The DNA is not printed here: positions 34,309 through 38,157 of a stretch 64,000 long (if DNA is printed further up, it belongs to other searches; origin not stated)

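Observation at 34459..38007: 1180-aa Tat-signal Kelch beta-propeller / PKD surface protein with N-glycosylation sequons built into the repeat consensus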

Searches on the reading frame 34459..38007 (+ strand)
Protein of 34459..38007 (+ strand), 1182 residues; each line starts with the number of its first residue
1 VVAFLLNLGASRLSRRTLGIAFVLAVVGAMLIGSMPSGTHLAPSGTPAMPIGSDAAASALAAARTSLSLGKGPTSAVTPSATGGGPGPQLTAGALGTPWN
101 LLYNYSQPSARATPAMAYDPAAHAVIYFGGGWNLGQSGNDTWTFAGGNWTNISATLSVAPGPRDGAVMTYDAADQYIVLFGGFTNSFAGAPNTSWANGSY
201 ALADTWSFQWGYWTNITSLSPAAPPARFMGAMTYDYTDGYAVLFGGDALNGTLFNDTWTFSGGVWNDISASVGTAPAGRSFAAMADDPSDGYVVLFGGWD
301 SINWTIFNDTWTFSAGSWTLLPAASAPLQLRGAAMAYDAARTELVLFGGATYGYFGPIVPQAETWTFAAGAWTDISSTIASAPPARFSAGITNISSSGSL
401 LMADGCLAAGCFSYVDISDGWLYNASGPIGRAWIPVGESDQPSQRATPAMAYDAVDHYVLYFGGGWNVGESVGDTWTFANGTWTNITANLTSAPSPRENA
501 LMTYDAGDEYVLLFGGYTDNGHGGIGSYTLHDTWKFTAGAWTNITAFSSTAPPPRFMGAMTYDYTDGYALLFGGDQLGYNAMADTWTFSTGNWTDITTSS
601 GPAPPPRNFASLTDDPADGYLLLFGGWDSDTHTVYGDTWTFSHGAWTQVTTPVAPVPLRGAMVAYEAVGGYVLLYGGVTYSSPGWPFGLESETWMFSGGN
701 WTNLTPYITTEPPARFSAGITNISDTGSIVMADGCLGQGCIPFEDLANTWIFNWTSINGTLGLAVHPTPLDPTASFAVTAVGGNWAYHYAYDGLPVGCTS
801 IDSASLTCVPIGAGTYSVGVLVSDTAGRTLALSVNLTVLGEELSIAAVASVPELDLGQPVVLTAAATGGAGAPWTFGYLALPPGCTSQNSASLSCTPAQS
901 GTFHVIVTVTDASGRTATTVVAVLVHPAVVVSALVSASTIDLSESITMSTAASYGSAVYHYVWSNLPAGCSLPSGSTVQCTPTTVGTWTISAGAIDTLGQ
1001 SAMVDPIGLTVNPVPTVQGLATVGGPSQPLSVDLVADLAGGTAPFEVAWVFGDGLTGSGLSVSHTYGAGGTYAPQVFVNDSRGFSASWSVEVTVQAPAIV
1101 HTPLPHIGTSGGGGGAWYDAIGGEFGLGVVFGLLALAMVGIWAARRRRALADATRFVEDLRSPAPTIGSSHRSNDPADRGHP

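Call 3: search_protein_families(library=pfam, proteins=[window:34459-38007:+], max_evalue=0.01)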
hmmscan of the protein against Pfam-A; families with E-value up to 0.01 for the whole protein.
window:34459-38007:+ (1182 aa): 9 families
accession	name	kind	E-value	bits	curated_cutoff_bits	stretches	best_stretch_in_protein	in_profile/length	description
PF24681.1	Kelch_KLHDC2_KLHL20_DRC7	-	3.9e-62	209.9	50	6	438-626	44-221/221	KLHDC2/KLHL20/DRC7 Kelch-repeats domain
PF24981.1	Beta-prop_ATRN-LZTR1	-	3.2e-21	76.3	50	2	534-682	20-172/289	Attractin/LZTR1 beta-propeller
PF13415.12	Kelch_3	-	1.2e-20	73.6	22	1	291-338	2-48/48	Galactose oxidase, central domain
PF13418.12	Kelch_4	-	1.9e-17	63.4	21.6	2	606-652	1-47/49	Galactose oxidase, central domain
PF18911.6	PKD_4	-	4.2e-14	52.8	27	1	1012-1094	3-85/85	PKD domain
PF00801.26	PKD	-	4.2e-10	39.9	23.5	2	854-921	11-77/80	PKD domain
PF13964.12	Kelch_6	-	9.9e-07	29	25.3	0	290-323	11-45/50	Kelch motif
PF22352.2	K319L-like_PKD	-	2.5e-05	24.6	27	0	886-925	45-84/84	K319L-like, PKD domain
PF05345.18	He_PIG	-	0.0048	17.8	24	0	849-925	8-95/96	Putative Ig domain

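Call 6: find_homologous_proteins(query=window:34459-38004:+, max_evalue=0.00001)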
Query window:34459-38004:+ (1182 aa): 1847 proteins with E <= 0.00001 among 8000 candidates; the best 120 are listed.
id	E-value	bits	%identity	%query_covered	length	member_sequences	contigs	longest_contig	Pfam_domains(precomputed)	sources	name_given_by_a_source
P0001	0.0e+0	2668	100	100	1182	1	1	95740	PF13418.13,PF22352.3,PF00801.27,PF24681.2,PF13415.13,PF24981.2,PF18911.7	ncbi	-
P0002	0.0e+0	1310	55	97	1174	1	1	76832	PF13418.13,PF00801.27,PF24681.2,PF13415.13,PF18911.7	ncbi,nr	ncbi:MAG: PKD domain-containing protein [Thermoplasmata archaeon]|nr:PKD domain-containing protein [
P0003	0.0e+0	1309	53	98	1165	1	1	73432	PF13418.13,PF00801.27,PF24681.2,PF13415.13,PF24981.2,PF18911.7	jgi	jgi:PKD domain/Galactose oxidase, central domain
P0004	0.0e+0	1287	54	97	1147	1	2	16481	PF13418.13,PF00801.27,PF24681.2,PF13415.13,PF24981.2,PF18911.7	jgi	jgi:hypothetical protein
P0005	0.0e+0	1185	52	91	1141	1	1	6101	PF13418.13,PF00801.27,PF24681.2,PF13415.13,PF18911.7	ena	-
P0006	0.0e+0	1185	53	92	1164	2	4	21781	PF13418.13,PF00801.27,PF24681.2,PF13415.13,PF24981.2,PF18911.7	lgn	-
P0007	4.5e-214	732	36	63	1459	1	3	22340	PF13418.13,PF22352.3,PF24681.2,PF13415.13,PF24981.2,PF05345.19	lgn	-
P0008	5.3e-204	698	37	54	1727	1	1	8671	PF24681.2,PF13415.13,PF16640.12,PF24981.2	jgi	jgi:hypothetical protein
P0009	9.4e-190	651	33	81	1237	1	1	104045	PF13418.13,PF24681.2,PF13415.13,PF24981.2,PF18911.7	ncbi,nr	ncbi:MAG: kelch motif-containing protein [Thermoplasmata archaeon]|nr:kelch motif-containing protein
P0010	7.2e-183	628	34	57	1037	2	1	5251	PF13418.13,PF24681.2,PF13415.13,PF24981.2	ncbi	-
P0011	3.9e-182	626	32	73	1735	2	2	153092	PF24681.2,PF13415.13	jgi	jgi:hypothetical protein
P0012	2.1e-176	607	33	82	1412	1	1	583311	PF13418.13,PF00801.27,PF24681.2,PF13415.13,PF24981.2,PF18911.7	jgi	jgi:PKD domain/Galactose oxidase, central domain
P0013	2.5e-172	594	33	79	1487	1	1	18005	PF13418.13,PF22352.3,PF00801.27,PF24681.2,PF13415.13,PF13927.13,PF24981.2,PF19077.7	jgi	jgi:hypothetical protein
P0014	3.0e-172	593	37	47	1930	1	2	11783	PF24681.2,PF13415.13,PF24981.2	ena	-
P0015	2.4e-170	587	34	83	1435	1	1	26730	PF13418.13,PF00801.27,PF24681.2,PF13415.13,PF24981.2,PF18911.7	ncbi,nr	ncbi:MAG: PKD domain-containing protein [Thermoplasmata archaeon]|nr:PKD domain-containing protein [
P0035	1.9e-139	485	35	83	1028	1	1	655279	PF07495.20,PF00801.27,PF24681.2,PF13415.13,PF24981.2,PF19077.7,PF18911.7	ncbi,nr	ncbi:MAG: hypothetical protein L3K14_03815 [Thermoplasmata archaeon]|nr:hypothetical protein [Thermo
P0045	2.7e-135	471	31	84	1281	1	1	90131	PF13418.13,PF22352.3,PF00801.27,PF24681.2,PF13415.13,PF24981.2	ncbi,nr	ncbi:MAG: kelch motif-containing protein [Thermoplasmata archaeon]|nr:kelch motif-containing protein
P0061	6.3e-132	460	31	89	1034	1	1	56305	PF24681.2,PF13415.13,PF24981.2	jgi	jgi:hypothetical protein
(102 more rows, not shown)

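Call 8: find_encoding_contigs(protein=P0001, flank=6000, max_places=3)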
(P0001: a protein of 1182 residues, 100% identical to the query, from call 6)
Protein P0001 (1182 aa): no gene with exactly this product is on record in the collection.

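Call 9: find_encoding_contigs(protein=P0002, flank=6000, max_places=3)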
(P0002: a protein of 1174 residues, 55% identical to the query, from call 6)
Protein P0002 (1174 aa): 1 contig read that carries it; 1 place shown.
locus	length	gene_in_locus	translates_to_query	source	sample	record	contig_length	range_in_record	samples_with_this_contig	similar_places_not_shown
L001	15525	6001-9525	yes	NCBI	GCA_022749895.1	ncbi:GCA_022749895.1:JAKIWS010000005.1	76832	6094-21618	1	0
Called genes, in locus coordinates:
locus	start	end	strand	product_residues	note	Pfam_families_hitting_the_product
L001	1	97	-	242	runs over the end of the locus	PF01066:CDP-OH_P_transf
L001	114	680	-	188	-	PF13238:AAA_18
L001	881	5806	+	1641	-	PF09286:Pro-kuma_activ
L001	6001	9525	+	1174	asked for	PF13415:Beta-prop_FBX42, PF24681:Kelch_KLHDC2_KLHL20_DRC7, PF13415:Beta-prop_FBX42, PF24681:Kelch_KLHDC2_KLHL20_DRC7, PF24681:Kelch_KLHDC2_KLHL20_DRC7, PF13415:Beta-prop_FBX42, PF00801:PKD, PF18911:PKD_4, +2 more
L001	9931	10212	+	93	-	PF03551:PadR (weak), PF13601:HTH_34 (weak)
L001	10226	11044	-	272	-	PF13578:Methyltransf_24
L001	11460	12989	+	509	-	-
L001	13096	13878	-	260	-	PF13489:Methyltransf_23 (weak), PF08241:Methyltransf_11, PF08242:Methyltransf_12 (faint), PF13649:Methyltransf_25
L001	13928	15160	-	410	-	PF00464:SHMT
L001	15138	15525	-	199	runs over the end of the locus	PF14382:ECR1_N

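Call 10: find_encoding_contigs(protein=P0003, flank=6000, max_places=3)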
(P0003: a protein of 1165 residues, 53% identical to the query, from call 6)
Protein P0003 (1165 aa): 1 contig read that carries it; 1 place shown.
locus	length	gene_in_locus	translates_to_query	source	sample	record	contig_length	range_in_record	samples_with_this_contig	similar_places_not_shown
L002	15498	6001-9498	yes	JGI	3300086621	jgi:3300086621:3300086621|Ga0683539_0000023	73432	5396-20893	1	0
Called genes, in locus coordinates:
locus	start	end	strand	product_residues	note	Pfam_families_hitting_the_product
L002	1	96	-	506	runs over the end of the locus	-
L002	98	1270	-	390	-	-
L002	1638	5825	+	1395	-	PF13415:Beta-prop_FBX42, PF24681:Kelch_KLHDC2_KLHL20_DRC7, PF00801:PKD, PF18911:PKD_4, PF24681:Kelch_KLHDC2_KLHL20_DRC7, PF18911:PKD_4, PF00801:PKD, PF18911:PKD_4, +9 more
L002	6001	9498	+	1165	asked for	PF13418:Beta-prop_TYW4 (faint), PF24681:Kelch_KLHDC2_KLHL20_DRC7, PF24981:Beta-prop_ATRN-LZTR1, PF24681:Kelch_KLHDC2_KLHL20_DRC7, PF13415:Beta-prop_FBX42, PF24681:Kelch_KLHDC2_KLHL20_DRC7 (weak), PF00801:PKD (weak), PF18911:PKD_4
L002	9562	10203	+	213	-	PF12802:MarR_2 (weak), PF03551:PadR (weak)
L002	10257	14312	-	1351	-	PF08264:Anticodon_1, PF05763:DUF835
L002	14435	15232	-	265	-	-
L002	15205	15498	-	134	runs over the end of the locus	-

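Call 41: predict_structure(alignment_id=A1)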
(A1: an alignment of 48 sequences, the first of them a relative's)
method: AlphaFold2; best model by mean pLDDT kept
length: 1182 residues; sequences in the alignment: 48
mean_pLDDT: 80.7   pTM: 0.57
mean pLDDT of the five models: 80.7, 80.6, 79.9, 79.5, 79.2
residues with pLDDT >= 90: 526; 70-90: 401; 50-70: 117; < 50: 138
segments of 3 or more residues with pLDDT < 50: 1-17, 33-56, 68-90, 681-686, 1095-1128, 1162-1182
pLDDT, mean of each block of 10 residues (from residue 1): 35 47 68 41 28 47 50 33 36 76 75 92 94 70 91 92 94 97 72 62 96 94 95 97 94 95 97 95 96 96 92 97 89 94 93 64 92 86 82 87 77 64 71 72 85 96 75 92 92 93 97 91 70 96 94 95 97 90 96 97 94 96 94 93 96 91 93 91 55 92 85 85 93 75 70 88 77 87 88 93 93 88 91 86 85 88 87 86 91 92 92 83 87 87 88 82 87 77 89 86 86 83 60 81 82 80 74 80 81 47 40 32 43 76 79 74 43 33 37
secondary structure, 60 per line:
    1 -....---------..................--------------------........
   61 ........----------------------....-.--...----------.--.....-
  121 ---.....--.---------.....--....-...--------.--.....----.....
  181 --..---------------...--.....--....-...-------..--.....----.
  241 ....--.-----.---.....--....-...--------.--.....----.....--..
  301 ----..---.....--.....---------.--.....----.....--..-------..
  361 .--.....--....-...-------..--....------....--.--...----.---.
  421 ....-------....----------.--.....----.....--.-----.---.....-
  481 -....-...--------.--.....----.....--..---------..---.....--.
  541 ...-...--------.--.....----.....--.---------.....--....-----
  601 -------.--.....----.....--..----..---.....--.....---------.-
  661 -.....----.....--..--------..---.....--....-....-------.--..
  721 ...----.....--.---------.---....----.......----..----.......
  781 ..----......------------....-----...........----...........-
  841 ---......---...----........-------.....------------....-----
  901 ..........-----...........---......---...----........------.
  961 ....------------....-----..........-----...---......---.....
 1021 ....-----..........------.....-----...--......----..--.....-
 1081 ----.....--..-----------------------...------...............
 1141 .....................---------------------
elements in order (helices of 4 or more, strands of 3 or more residues): H2-5 H15-32 H53-68 E91-94 E99-101 E115-119 E124-128 E141-145 E148-151 E167-171 E176-180 E200-202 E205-209 E212-215 E231-235 E240-244 E257-261 E264-267 E283-287 E292-296 E310-314 E317-321 E334-338 E343-347 E359-361 E364-368 E371-374 E390-393 E400-403 E420-424 E432-435 E449-453 E458-462 E475-479 E482-485 E501-505 E510-514 E533-537 E540-543 E559-563 E568-572 E585-589 E592-595 E611-615 E620-624 E638-642 E645-649 E662-666 E671-675 E693-697 E700-703 E719-723 E728-732 E749-752 E757-763 E774-782 E787-792 E805-808 E814-824 E829-839 E844-849 E853-855 E860-867 E875-879 E892-895 E901-910 E916-926 E930-935 E939-941 E946-953 E960-964 E977-980 E986-995 E1001-1003 E1007-1012 E1016-1024 E1030-1039 E1046-1050 E1056-1058 E1061-1066 E1075-1079 E1085-1089 H1126-1161
